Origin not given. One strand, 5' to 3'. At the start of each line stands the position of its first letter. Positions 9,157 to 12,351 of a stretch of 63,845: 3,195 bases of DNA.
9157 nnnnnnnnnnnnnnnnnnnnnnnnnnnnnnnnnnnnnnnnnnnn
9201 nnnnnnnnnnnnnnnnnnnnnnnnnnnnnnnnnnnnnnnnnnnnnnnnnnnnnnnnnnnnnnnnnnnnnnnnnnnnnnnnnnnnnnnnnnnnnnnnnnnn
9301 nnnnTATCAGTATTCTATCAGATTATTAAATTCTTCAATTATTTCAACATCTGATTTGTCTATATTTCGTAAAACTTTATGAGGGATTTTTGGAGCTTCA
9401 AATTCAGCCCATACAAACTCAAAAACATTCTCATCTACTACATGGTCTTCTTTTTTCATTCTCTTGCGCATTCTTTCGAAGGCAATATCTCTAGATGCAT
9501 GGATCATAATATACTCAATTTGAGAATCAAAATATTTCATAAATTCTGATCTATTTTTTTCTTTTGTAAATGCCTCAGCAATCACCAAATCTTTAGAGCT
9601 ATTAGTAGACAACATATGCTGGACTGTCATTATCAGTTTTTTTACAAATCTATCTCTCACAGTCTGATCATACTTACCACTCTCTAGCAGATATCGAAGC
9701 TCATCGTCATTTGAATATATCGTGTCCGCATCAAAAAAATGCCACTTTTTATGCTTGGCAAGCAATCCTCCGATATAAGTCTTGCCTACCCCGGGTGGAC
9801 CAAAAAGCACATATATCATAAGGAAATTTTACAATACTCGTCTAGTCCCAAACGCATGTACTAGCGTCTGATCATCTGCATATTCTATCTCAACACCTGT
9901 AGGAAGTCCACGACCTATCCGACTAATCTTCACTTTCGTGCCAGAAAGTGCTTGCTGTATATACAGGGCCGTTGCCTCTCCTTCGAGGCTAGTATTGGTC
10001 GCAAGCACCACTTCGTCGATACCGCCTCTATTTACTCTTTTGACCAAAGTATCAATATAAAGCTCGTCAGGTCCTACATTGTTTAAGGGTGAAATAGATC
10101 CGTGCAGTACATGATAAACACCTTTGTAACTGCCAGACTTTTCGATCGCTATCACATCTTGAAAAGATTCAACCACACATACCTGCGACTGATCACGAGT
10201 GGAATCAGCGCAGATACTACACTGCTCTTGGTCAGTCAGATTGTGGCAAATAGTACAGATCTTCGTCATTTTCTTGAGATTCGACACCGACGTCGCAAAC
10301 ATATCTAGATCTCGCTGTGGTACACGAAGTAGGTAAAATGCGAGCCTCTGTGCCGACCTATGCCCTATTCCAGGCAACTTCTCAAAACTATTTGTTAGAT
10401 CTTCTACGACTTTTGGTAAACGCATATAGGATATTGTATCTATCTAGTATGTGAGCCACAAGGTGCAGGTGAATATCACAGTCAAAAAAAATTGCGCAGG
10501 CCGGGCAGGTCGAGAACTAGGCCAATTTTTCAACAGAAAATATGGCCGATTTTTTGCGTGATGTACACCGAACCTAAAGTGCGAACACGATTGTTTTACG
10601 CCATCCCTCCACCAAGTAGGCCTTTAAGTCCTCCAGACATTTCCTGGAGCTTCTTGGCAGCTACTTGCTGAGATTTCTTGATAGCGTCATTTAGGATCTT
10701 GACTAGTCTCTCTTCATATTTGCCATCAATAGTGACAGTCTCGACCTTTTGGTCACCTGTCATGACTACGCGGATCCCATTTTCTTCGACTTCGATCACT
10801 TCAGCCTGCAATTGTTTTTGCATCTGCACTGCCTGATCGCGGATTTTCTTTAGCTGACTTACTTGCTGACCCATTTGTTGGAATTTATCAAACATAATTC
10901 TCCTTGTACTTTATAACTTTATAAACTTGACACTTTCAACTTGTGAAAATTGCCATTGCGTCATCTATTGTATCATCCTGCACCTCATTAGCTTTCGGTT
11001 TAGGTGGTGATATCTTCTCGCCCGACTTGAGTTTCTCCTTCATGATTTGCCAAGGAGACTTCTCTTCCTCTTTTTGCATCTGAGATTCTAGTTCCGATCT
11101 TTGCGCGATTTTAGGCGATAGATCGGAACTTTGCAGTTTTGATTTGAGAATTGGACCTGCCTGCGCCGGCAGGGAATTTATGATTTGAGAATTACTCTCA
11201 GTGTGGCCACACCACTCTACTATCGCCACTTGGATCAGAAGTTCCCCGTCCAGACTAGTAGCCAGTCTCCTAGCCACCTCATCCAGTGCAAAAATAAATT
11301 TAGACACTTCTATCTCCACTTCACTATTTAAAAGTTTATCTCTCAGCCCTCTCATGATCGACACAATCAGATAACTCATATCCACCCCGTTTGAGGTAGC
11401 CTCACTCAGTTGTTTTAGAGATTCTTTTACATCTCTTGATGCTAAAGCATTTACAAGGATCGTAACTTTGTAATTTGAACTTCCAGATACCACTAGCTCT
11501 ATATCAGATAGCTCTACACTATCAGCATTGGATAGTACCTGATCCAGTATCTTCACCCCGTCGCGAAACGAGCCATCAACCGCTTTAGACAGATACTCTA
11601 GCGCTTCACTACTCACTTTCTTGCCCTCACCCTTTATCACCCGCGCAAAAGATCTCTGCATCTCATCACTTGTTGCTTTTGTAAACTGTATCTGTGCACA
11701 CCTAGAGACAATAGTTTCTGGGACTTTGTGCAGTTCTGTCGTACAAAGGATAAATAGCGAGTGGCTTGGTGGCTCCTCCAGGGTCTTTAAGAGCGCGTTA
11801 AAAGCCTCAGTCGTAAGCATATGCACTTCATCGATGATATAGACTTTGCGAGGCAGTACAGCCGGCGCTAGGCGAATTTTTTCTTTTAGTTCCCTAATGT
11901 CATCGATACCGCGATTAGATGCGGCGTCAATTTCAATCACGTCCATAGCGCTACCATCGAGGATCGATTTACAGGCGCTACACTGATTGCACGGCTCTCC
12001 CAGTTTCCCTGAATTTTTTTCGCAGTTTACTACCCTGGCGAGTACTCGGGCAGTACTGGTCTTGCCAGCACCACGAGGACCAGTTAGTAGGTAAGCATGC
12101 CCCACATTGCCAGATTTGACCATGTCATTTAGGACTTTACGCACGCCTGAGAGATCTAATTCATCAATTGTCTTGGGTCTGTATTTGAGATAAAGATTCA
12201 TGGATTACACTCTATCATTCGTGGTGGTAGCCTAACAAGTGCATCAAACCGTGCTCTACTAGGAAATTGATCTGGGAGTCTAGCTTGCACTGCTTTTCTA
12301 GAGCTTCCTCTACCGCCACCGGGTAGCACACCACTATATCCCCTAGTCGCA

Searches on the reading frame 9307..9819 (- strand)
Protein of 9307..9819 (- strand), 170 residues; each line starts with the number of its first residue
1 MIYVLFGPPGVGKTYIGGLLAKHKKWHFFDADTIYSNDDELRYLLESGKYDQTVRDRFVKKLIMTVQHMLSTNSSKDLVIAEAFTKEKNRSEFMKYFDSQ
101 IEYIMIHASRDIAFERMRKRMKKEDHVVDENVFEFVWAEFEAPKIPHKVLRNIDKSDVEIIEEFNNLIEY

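Call 3: search_protein_families(library=pfam, proteins=[window:9307-9819:-], max_evalue=1)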
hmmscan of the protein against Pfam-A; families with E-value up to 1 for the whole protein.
window:9307-9819:- (170 aa): 18 families
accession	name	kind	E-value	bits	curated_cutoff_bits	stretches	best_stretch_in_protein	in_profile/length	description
PF13671.12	AAA_33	-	3.2e-09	37.6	27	1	4-143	3-143/143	AAA domain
PF13238.12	AAA_18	-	1.7e-07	32.2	29.4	1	5-125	3-116/128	AAA domain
PF01202.28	SKI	-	2.5e-05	24.9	22.1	1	9-122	1-107/159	Shikimate kinase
PF08433.16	KTI12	-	8e-05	22.7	22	1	4-144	5-141/271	Chromatin associated protein KTI12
PF00004.35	AAA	-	0.0002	22.3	21.2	1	4-31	2-29/131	ATPase family associated with various cellular activities (AAA)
PF22025.1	ThiI_fer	-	0.00047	21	25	1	81-121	7-46/72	ThiI ferredoxin-like domain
PF13207.12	AAA_17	-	0.00057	20.6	27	1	6-125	1-127/136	AAA domain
PF20720.3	nSTAND3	-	0.0011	19.1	27.2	1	4-129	21-129/155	Novel STAND NTPase 3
PF25496.1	URGCP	-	0.012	15.4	27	1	66-135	220-288/299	Up-regulator of cell proliferation-like domain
PF02224.24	Cytidylate_kin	-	0.014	15.6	26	1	7-129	5-118/211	Cytidylate kinase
PF13401.12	AAA_22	-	0.023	15.5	27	1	2-65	7-57/130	AAA domain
PF01745.22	IPT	-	0.026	14.4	20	0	2-34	3-35/233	Isopentenyl transferase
PF13173.12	AAA_14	-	0.049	14.1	27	1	2-47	4-46/129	AAA domain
PF00005.33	ABC_tran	-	0.069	14.2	25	1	2-96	13-80/137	ABC transporter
PF00910.28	RNA_helicase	-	0.078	13.9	21.5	1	4-40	2-40/105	RNA helicase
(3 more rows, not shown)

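Call 4: search_protein_families(library=ncbifam, proteins=[window:9307-9819:-], max_evalue=1)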
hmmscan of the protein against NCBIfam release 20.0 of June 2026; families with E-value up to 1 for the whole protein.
window:9307-9819:- (170 aa): 22 families
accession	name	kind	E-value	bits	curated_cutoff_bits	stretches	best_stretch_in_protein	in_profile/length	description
TIGR01313.1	therm_gnt_kin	subfamily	4.9e-08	32.9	113.75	1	3-154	1-146/164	gluconokinase, GntK/IdnK-type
NF004041.0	PRK05541.1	subfamily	0.00014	22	127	1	4-105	11-112/176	adenylyl-sulfate kinase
NF040667.1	hom_kin_desulfo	exception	0.00035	20.5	197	1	4-35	4-35/163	homoserine kinase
NF008583.0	PRK11545.1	equivalog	0.00053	19.5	265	1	2-134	10-135/177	gluconokinase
NF002988.0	PRK03731.1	equivalog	0.00071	19.3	161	1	5-37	7-39/174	shikimate kinase AroL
NF001866.0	PRK00625.1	equivalog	0.0014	18.9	142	1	4-39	4-39/173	shikimate kinase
NF009883.0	PRK13341.1-4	equivalog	0.0022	15.9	668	1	4-49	59-104/729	AAA family ATPase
NF009881.0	PRK13341.1-2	equivalog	0.0029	15.5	651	1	4-72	56-121/736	AAA family ATPase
NF010552.0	PRK13946.1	equivalog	0.0037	16.9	186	1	4-73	27-100/198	shikimate kinase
TIGR00017.1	cmk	equivalog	0.013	15.2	135.55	1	5-129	7-126/217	(d)CMP kinase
NF003456.0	PRK05057.1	equivalog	0.015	15.2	195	1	5-34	9-38/173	shikimate kinase AroK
TIGR00763.1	lon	equivalog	0.016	13.7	608.05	1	2-29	355-382/795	endopeptidase La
TIGR02173.1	cyt_kin_arch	equivalog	0.023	14.7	102.1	1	1-132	1-122/169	(d)CMP kinase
NF010553.0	PRK13947.1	equivalog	0.026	14.7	204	1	4-119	5-113/173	shikimate kinase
NF009882.0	PRK13341.1-3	equivalog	0.029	12.4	1197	1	4-74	58-125/734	AAA family ATPase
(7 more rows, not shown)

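Call 26: search_solved_structures(query=window:9307-9819:-, max_evalue=1)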
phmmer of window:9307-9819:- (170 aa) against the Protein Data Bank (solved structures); distinct sequences matched with E-value up to 1: 68 (the best 60 are shown).
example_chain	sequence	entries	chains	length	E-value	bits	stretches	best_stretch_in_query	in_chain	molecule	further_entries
9fqr_Xf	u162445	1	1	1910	0.00021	24.6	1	5-132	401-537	Cilia- and flagella-associated protein 276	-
5vc7_A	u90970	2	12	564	0.0071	19.6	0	3-29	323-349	VCP-like ATPase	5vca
5g4g_A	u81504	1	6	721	0.013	18.8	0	3-29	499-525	VCP-LIKE ATPASE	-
5g4f_A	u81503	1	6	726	0.013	18.8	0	3-29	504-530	VCP-LIKE ATPASE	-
4l15_A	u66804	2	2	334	0.055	16.8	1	4-31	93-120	Fidgetin-like protein 1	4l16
9l0d_C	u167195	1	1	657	0.075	16.3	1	56-155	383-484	Regulator of MON1-CCZ1 complex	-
8g28_A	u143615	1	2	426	0.11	15.8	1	4-51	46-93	ATPase, AAA family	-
5uie_A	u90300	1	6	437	0.17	15.2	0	4-37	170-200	Vacuolar protein sorting-associated protein 4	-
5xmi_A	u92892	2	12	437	0.17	15.2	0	4-37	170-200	Vacuolar protein sorting-associated protein 4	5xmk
3d8b_A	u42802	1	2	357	0.17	15.2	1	4-30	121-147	Fidgetin-like protein 1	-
8r64_B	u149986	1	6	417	0.24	14.7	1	4-30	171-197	Fidgetin-like protein 1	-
7wub_D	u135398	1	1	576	0.27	14.5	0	4-29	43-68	Transitional endoplasmic reticulum ATPase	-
7wub_C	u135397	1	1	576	0.27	14.5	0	4-29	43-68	Transitional endoplasmic reticulum ATPase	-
3lw7_A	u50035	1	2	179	0.27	14.5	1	56-126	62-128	Adenylate kinase related protein (AdkA-like)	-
3h0k_A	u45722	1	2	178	0.28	14.5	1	56-126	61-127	UPF0200 protein SSO1041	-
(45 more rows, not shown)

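Call 38: search_protein_families(library=padloc, proteins=[window:9307-9819:-], max_evalue=0.1)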
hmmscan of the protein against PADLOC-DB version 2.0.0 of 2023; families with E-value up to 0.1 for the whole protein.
window:9307-9819:- (170 aa): 2 families
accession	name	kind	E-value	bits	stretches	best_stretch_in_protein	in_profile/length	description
PDLC02911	VakA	-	0.0028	16.2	1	5-135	7-129/163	-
PDLC02195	IetA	-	0.067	10.5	0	4-23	141-160/395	-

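Call 47: find_homologous_proteins(query=window:9307-9819:-)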
Query window:9307-9819:- (170 aa): 95 proteins with E <= 0.001 among 119 candidates.
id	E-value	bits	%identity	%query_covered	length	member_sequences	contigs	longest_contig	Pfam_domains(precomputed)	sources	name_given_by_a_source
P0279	4.5e-108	376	100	100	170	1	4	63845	PF13671.13,PF13238.13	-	-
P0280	5.9e-102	357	93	100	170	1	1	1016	PF13671.13,PF08433.17,PF13238.13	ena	-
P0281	1.3e-98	346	92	100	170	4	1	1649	PF13671.13,PF01202.29,PF13238.13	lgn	-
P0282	4.4e-96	337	87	99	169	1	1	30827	PF13671.13,PF13238.13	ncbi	-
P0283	3.8e-92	325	84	99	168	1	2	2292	PF13671.13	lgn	-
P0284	4.0e-92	325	86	99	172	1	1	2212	PF13671.13,PF13238.13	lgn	-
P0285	9.3e-92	323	85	99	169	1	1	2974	PF13671.13,PF00004.36,PF01202.29,PF13238.13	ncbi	-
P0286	1.7e-90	319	83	99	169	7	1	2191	PF13671.13,PF01202.29,PF13238.13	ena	-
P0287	1.3e-89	316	82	99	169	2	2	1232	PF13671.13,PF13238.13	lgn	-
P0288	3.7e-89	315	83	99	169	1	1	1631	PF13671.13,PF13238.13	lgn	-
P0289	5.6e-89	314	79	99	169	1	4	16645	PF06414.19,PF13671.13,PF13238.13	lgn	-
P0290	1.6e-88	313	80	99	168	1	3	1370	PF13671.13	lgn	-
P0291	2.1e-88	312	79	99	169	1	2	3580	PF06414.19,PF13671.13,PF13238.13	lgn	-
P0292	9.0e-88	310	82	99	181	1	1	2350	PF13671.13,PF13238.13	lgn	-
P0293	1.2e-87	310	79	100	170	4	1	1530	PF13671.13,PF13238.13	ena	-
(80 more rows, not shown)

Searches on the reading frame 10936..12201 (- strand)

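Call 14: search_protein_families(library=pfam, proteins=[window:10936-12201:-], max_evalue=0.001)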
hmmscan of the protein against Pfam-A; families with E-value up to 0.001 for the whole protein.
window:10936-12201:- (421 aa): 10 families
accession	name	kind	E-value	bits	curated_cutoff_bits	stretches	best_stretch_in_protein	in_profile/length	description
PF13177.12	DNA_pol3_delta2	-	8.1e-44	149.9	27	1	22-175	7-159/161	DNA polymerase III, delta subunit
PF00004.35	AAA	-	3.7e-11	44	21.2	1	37-173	1-128/131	ATPase family associated with various cellular activities (AAA)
PF13401.12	AAA_22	-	5.3e-07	30.5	27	1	37-142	8-109/130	AAA domain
PF06068.19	TIP49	-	1.4e-06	28.2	23.8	0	118-147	275-304/347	TIP49 P-loop domain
PF22608.2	DNAX_ATPase_lid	-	2.1e-06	27.9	27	1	183-224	4-45/49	DNA polymerase III clamp loader subunit, ATPase lid domain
PF07728.20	AAA_5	-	5.4e-06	26.9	22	1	38-143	3-92/139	AAA domain (dynein-related subfamily)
PF13604.12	AAA_30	-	1.6e-05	25.1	27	1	36-143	20-114/191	AAA domain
PF13191.12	AAA_16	-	7.6e-05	23.7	32.6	1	27-145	18-160/167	AAA ATPase domain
PF13245.12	AAA_19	-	0.00032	21.3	25.1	0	35-144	12-116/134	AAA domain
PF13173.12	AAA_14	-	0.00099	19.5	27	0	36-145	4-89/129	AAA domain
